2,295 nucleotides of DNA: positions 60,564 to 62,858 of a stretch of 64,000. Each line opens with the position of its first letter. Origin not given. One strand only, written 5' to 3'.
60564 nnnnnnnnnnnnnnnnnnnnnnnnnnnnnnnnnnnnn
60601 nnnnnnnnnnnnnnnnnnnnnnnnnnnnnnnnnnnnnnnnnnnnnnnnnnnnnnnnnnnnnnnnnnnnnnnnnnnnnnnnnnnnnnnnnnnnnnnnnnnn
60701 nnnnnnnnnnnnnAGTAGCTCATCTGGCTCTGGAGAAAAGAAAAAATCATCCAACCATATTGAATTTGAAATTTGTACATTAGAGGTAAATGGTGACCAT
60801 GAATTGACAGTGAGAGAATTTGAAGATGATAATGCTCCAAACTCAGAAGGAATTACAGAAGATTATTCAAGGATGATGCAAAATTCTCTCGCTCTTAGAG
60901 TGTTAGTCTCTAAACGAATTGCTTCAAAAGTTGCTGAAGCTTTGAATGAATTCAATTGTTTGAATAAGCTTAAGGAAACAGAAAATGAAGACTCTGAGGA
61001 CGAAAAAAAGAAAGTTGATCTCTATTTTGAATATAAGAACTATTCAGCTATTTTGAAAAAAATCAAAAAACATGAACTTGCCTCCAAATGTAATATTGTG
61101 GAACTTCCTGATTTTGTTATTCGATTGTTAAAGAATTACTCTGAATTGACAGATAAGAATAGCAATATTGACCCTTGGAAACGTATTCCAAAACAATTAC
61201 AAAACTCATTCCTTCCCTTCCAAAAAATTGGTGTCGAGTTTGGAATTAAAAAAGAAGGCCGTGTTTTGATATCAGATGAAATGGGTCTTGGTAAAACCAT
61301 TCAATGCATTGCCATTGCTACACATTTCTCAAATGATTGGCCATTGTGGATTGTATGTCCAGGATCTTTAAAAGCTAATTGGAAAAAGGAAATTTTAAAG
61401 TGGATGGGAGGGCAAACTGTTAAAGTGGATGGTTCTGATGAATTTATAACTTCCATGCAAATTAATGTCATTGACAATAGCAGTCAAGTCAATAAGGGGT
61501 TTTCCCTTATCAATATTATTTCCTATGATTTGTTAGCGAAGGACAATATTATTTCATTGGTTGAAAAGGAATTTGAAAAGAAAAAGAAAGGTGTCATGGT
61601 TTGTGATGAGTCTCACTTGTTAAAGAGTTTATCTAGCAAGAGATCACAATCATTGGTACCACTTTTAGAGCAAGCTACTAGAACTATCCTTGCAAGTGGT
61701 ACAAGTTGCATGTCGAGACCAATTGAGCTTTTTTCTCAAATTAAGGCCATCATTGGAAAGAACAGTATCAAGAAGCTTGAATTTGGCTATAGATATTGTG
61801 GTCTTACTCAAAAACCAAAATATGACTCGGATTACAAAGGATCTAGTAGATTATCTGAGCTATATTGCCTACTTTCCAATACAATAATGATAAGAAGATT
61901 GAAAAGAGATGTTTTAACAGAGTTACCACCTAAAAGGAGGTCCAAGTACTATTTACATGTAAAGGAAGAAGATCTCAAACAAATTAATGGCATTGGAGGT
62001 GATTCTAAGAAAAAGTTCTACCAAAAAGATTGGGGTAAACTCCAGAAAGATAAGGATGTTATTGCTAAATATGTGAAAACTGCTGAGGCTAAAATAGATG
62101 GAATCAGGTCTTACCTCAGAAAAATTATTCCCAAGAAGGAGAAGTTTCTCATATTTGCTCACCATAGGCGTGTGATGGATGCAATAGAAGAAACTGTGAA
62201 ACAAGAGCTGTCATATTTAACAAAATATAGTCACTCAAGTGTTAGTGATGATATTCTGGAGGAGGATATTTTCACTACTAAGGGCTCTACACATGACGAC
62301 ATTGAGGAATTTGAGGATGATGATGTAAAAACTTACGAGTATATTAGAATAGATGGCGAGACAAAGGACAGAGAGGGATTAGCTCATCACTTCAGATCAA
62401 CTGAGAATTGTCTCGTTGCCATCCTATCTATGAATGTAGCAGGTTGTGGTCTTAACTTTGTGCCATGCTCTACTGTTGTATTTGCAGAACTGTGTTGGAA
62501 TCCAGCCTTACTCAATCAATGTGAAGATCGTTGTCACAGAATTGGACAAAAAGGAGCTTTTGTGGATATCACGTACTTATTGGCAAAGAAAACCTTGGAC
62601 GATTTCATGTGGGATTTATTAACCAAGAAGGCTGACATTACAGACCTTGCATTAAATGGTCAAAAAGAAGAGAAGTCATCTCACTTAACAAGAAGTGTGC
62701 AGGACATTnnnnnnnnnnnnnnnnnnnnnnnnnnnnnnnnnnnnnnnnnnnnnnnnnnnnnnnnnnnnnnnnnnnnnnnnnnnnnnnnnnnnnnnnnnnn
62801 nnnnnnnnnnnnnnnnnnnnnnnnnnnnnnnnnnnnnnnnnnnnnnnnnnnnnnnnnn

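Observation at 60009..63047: SMARCAL1/ZRANB3-like annealing helicase fused to two GRF zinc fingers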

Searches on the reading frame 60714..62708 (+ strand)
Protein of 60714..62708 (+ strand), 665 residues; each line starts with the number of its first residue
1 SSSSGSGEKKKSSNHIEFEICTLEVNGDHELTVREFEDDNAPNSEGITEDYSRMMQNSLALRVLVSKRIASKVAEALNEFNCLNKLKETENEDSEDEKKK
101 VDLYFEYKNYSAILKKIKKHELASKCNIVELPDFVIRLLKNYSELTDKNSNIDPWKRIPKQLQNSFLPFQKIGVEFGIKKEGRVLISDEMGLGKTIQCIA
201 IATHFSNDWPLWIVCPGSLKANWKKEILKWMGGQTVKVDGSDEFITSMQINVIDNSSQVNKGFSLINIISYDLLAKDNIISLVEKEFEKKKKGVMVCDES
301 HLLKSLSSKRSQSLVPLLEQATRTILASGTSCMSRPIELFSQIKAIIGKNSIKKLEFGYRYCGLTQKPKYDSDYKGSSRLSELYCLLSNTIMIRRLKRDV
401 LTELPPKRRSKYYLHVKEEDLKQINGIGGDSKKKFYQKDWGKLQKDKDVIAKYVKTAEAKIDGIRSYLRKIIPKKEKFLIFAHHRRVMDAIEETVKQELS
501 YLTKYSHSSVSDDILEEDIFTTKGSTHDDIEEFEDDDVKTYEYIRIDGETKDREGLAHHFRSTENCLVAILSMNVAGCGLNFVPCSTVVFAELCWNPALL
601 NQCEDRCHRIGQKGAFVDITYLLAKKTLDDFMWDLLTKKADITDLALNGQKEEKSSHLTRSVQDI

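Call 33: search_protein_representatives(protein=window:60714-62708:+)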
Query: 665 residues. Proteins with E-value up to 0.001 (for the whole library): 51334; up to 1e-10: 25840; up to 1e-30: 4001. The best 150 are listed.
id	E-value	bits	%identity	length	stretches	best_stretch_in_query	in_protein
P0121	0.0e+00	1029.1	100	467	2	155-494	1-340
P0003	5.3e-213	725.4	61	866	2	7-521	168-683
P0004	8.9e-202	688.4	54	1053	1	49-663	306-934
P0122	7.0e-110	384.8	44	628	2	70-495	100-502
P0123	3.5e-102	359.4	47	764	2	131-497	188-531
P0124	5.2e-101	355.5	43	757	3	250-495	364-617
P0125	3.8e-99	349.3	47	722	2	155-497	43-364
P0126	1.1e-98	347.8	43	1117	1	126-657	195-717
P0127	1.3e-97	344.2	48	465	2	190-504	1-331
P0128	2.1e-97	343.5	42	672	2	104-504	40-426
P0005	5.6e-97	342.1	45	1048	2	115-500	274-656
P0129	9.6e-96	338.1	42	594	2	117-497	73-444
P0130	2.0e-95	337.0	41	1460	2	28-497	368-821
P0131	3.3e-95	336.3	43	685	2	107-496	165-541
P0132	3.0e-94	333.1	43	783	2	114-498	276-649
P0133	6.4e-94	332.1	41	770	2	79-499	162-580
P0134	8.5e-94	331.6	43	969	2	155-497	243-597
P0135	5.6e-93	328.9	42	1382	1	100-657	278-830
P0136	6.7e-92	325.4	41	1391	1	124-657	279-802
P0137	1.9e-91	323.9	45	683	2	128-495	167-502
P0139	2.9e-91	323.3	42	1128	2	106-497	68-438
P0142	2.6e-89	316.8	41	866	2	80-496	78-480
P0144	5.0e-88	312.6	41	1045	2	104-492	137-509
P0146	1.0e-87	311.6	39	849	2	128-494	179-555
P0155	6.2e-86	305.7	39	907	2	115-495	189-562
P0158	2.3e-85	303.8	41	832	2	105-499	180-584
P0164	3.0e-84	300.1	41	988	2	158-499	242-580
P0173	1.5e-82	294.5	41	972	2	134-497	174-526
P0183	1.2e-81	291.5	41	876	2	157-410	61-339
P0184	1.3e-81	291.4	41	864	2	158-495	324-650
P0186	1.8e-81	290.9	41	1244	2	130-497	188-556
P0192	6.4e-81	289.1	41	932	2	159-500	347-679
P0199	1.4e-80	288.0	38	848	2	110-496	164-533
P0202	2.5e-80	287.2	42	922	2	158-497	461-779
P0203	3.0e-80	286.9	41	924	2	157-500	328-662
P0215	2.8e-79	283.7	38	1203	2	158-496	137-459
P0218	3.2e-79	283.5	43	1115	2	157-496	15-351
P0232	3.8e-78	279.9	38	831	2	162-498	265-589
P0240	1.0e-77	278.5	39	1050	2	156-495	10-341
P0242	2.2e-77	277.4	40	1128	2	158-491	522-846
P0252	1.4e-76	274.8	39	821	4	194-416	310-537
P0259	2.3e-76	274.1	39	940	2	158-495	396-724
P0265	5.1e-76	272.9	39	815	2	164-496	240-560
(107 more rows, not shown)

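Call 35: list_cluster_members(proteins=[P0121, P0002])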
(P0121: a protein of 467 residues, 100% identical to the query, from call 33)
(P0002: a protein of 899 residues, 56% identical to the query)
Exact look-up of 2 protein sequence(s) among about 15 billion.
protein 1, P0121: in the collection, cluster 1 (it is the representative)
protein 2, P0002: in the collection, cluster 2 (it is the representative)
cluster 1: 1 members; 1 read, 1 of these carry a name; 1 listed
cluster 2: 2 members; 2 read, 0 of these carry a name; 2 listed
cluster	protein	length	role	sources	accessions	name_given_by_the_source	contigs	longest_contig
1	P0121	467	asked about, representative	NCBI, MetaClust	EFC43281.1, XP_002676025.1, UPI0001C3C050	predicted protein, partial [Naegleria gruberi] | status=active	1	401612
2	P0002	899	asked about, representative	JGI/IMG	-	-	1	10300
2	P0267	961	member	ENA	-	-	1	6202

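Call 40: list_cluster_members(proteins=[P0123, P0130, P0133, P0135, P0144, P0146, P0155, P0164, P0192, P0199])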
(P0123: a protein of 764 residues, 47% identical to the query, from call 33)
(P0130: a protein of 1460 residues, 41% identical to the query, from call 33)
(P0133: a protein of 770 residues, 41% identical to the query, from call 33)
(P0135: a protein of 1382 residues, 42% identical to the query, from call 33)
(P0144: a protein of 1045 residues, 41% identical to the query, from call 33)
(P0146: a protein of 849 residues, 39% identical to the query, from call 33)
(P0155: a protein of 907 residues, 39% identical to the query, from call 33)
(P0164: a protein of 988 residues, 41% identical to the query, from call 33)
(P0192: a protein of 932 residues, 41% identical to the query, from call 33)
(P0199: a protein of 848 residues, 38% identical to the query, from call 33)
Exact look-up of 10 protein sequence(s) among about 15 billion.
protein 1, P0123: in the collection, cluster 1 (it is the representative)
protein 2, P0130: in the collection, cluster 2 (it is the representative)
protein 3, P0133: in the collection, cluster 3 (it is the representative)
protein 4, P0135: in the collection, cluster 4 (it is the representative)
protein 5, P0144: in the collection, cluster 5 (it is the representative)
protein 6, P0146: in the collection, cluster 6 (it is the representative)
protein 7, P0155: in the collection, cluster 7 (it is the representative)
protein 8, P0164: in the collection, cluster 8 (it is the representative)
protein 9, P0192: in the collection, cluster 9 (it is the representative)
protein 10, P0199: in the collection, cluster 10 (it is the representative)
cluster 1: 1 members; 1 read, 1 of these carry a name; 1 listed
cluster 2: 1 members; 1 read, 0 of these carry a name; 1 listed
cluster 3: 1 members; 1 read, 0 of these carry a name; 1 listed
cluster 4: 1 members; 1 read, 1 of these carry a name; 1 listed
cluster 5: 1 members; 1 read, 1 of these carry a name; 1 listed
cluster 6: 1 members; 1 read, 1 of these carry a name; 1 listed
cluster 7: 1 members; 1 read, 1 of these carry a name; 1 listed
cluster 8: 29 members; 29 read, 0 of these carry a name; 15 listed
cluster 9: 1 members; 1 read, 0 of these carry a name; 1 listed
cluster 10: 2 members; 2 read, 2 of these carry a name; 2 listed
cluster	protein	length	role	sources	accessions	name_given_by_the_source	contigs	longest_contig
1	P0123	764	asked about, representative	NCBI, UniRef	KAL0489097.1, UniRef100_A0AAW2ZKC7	hypothetical protein AKO1_009042 [Acrasis kona] | Uncharacterized protein n=1 Tax=Acrasis kona TaxID=1008807 RepID=A0AAW2ZKC7_9EUKA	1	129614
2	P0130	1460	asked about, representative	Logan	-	-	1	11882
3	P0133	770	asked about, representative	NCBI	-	-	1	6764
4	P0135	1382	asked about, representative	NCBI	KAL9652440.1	hypothetical protein ABK040_000013 [Willaertia magna]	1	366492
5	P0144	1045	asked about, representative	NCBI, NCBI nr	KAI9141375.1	P-loop containing nucleoside triphosphate hydrolase protein [Paraphysoderma sedebokerense]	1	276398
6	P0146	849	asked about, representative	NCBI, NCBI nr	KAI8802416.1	P-loop containing nucleoside triphosphate hydrolase protein [Cladochytrium replicatum]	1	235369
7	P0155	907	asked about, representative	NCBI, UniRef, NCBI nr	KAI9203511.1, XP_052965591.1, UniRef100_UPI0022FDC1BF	P-loop containing nucleoside triphosphate hydrolase protein [Polychytrium aggregatum] | P-loop containing nucleoside triphosphate hydrolase protein n=1 Tax=Polychytrium ...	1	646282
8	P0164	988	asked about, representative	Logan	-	-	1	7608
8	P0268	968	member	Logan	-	-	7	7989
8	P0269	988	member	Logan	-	-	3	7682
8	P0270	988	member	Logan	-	-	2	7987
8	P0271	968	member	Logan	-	-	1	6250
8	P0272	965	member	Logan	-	-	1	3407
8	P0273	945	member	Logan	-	-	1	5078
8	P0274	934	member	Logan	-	-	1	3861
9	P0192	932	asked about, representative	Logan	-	-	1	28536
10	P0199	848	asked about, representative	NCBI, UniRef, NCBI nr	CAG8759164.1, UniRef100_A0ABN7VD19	3946_t:CDS:10 [Gigaspora margarita] | 3946_t:CDS:1 n=1 Tax=Gigaspora margarita TaxID=4874 RepID=A0ABN7VD19_GIGMA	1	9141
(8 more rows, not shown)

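Call 43: list_cluster_members(proteins=[P0132, P0134, P0136, P0158, P0173, P0186, P0203, P0232, P0242, P0265])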
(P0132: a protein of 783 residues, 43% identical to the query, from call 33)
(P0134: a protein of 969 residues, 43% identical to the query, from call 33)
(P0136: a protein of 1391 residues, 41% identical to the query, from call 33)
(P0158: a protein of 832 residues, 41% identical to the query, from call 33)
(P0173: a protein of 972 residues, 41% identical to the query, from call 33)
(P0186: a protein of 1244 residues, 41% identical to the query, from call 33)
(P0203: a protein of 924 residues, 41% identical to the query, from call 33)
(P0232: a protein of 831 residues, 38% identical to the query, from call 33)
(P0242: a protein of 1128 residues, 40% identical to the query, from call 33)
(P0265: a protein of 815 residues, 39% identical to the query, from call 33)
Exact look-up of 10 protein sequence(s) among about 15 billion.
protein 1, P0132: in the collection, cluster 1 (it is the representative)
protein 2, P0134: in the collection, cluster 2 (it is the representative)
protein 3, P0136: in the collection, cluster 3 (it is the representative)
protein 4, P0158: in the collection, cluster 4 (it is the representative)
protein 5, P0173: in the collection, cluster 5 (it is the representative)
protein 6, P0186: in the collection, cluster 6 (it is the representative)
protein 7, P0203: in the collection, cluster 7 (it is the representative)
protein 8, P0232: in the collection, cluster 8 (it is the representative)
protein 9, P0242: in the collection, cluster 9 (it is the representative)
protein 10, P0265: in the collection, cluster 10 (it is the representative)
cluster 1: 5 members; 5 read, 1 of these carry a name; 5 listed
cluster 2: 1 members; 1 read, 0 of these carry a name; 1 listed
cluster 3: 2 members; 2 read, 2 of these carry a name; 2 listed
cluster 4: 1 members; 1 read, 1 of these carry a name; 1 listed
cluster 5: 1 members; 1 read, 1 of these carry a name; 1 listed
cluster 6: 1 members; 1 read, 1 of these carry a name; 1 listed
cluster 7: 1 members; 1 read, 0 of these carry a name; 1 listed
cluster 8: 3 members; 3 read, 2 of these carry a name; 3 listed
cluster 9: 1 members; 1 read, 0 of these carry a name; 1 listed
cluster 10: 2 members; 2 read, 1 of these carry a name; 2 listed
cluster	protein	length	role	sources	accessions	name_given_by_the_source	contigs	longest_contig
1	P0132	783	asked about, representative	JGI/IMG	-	-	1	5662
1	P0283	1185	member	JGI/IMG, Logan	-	SWI/SNF-related matrix-associated actin-dependent regulator 1 of chromatin subfamily A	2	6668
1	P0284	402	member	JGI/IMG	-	-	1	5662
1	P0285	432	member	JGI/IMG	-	-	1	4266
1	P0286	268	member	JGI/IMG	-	-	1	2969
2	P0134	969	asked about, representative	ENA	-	-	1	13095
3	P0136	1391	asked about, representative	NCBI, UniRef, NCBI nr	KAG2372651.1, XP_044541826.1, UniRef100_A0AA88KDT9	hypothetical protein C9374_013659 [Naegleria lovaniensis] | Uncharacterized protein n=1 Tax=Naegleria lovaniensis TaxID=51637 RepID=A0AA88KDT9_NAELO | uncharacterized protein C9374_013659 [Naegleria lovaniensis]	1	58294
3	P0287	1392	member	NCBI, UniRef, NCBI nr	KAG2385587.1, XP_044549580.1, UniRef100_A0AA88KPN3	hypothetical protein C9374_003402 [Naegleria lovaniensis] | Uncharacterized protein n=1 Tax=Naegleria lovaniensis TaxID=51637 RepID=A0AA88KPN3_NAELO | uncharacterized protein C9374_003402 [Naegleria lovaniensis]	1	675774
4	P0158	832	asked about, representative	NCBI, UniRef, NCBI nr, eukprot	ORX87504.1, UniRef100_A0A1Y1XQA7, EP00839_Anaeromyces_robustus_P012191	hypothetical protein BCR32DRAFT_264267 [Anaeromyces robustus] | P-loop containing nucleoside triphosphate hydrolase protein n=1 Tax=Anaeromyces robustus ... | ORX87504.1 hypothetical protein BCR32DRAFT_264267 [Anaeromyces robustus]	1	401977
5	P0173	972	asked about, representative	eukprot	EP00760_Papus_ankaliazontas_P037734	PhM_4_TR8733/c0_g1_i1/m.82555/K14440/SMARCAL1, HARP; SWI/SNF-related matrix-associated ...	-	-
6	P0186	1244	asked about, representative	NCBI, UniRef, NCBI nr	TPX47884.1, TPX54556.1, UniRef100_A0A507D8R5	hypothetical protein SeMB42_g00203 [Synchytrium endobioticum] | DNA helicase n=1 Tax=Synchytrium endobioticum TaxID=286115 RepID=A0A507D8R5_9FUNG | hypothetical protein SeLEV6574_g02399 [Synchytrium endobioticum]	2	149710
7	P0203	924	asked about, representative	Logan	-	-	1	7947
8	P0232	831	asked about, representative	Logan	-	-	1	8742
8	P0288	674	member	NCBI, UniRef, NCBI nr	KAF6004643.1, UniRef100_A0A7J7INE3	SWI/SNF- matrix-associated actin-dependent regulator of chromatin sub A-like protein 1 ...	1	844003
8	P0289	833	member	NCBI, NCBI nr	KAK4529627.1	hypothetical protein CCYA_CCYA02G0484 [Cyanidiococcus yangmingshanensis]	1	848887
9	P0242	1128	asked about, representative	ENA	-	-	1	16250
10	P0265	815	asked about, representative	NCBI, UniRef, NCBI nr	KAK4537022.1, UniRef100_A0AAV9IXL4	hypothetical protein CDCA_CDCA10G3047 [Cyanidium caldarium] | Uncharacterized protein n=1 Tax=Cyanidium caldarium TaxID=2771 RepID=A0AAV9IXL4_CYACA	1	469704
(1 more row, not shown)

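Call 49: search_protein_families(library=pfam, proteins=[P0136, P0135, P0130, P0126, P0242], max_evalue=0.01)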
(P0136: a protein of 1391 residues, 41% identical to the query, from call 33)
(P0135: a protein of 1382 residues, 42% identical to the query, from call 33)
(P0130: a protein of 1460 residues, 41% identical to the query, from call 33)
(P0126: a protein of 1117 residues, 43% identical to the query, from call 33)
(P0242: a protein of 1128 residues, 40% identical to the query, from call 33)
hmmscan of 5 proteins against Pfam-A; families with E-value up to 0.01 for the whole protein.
P0136 (1391 aa): 3 families
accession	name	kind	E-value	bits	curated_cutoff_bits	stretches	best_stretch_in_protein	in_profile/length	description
PF00176.29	SNF2-rel_dom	-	2.3e-31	109.4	24.9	1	329-593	1-260/290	SNF2-related domain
PF06839.17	Zn_ribbon_GRF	-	5.1e-16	58.9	25.9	2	13-56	2-44/45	GRF zinc finger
PF00271.37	Helicase_C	-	4.4e-13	49.9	23.5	1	637-762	6-110/110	Helicase conserved C-terminal domain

P0135 (1382 aa): 3 families
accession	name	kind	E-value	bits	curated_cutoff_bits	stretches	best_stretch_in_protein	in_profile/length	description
PF00176.29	SNF2-rel_dom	-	6.6e-32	111.2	24.9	1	353-632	1-272/290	SNF2-related domain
PF06839.17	Zn_ribbon_GRF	-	1.5e-15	57.4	25.9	2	110-151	1-44/45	GRF zinc finger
PF00271.37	Helicase_C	-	1.3e-12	48.4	23.5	1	661-786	7-110/110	Helicase conserved C-terminal domain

P0130 (1460 aa): 5 families
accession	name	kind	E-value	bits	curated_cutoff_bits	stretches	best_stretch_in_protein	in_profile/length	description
PF00176.29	SNF2-rel_dom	-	3.4e-34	118.7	24.9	1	504-760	1-265/290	SNF2-related domain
PF06839.17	Zn_ribbon_GRF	-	1.4e-21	76.7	25.9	2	227-268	1-44/45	GRF zinc finger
PF00271.37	Helicase_C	-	1.8e-16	60.8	23.5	1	791-896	5-110/110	Helicase conserved C-terminal domain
PF04851.21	ResIII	-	2.8e-10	40.8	22.5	1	506-647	9-163/164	Type III restriction enzyme, res subunit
PF00270.35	DEAD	-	0.0016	18.6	26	1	503-647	2-161/167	DEAD/DEAH box helicase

P0126 (1117 aa): 5 families
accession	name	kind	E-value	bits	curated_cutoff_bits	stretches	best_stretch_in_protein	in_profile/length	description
PF00176.29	SNF2-rel_dom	-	2e-33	116.2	24.9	1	243-521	1-271/290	SNF2-related domain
PF00271.37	Helicase_C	-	2.4e-12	47.5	23.5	1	597-677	32-110/110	Helicase conserved C-terminal domain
PF04851.21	ResIII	-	5.5e-09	36.6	22.5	1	245-404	20-162/164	Type III restriction enzyme, res subunit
PF06839.17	Zn_ribbon_GRF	-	8.6e-07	29.4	25.9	1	25-65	1-43/45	GRF zinc finger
PF09943.14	DUF2175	-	0.0038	17.9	25.1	0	420-473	14-68/98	Uncharacterized protein conserved in archaea (DUF2175)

P0242 (1128 aa): 4 families
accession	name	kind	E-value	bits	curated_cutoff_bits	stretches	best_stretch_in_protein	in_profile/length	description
PF06839.17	Zn_ribbon_GRF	-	3.5e-36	123.5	25.9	4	341-383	2-44/45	GRF zinc finger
PF00176.29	SNF2-rel_dom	-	7.1e-29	101.3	24.9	1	534-765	2-244/290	SNF2-related domain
PF00271.37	Helicase_C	-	9.2e-17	61.7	23.5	1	817-928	4-110/110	Helicase conserved C-terminal domain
PF00270.35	DEAD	-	0.0084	16.3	26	0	544-681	13-162/167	DEAD/DEAH box helicase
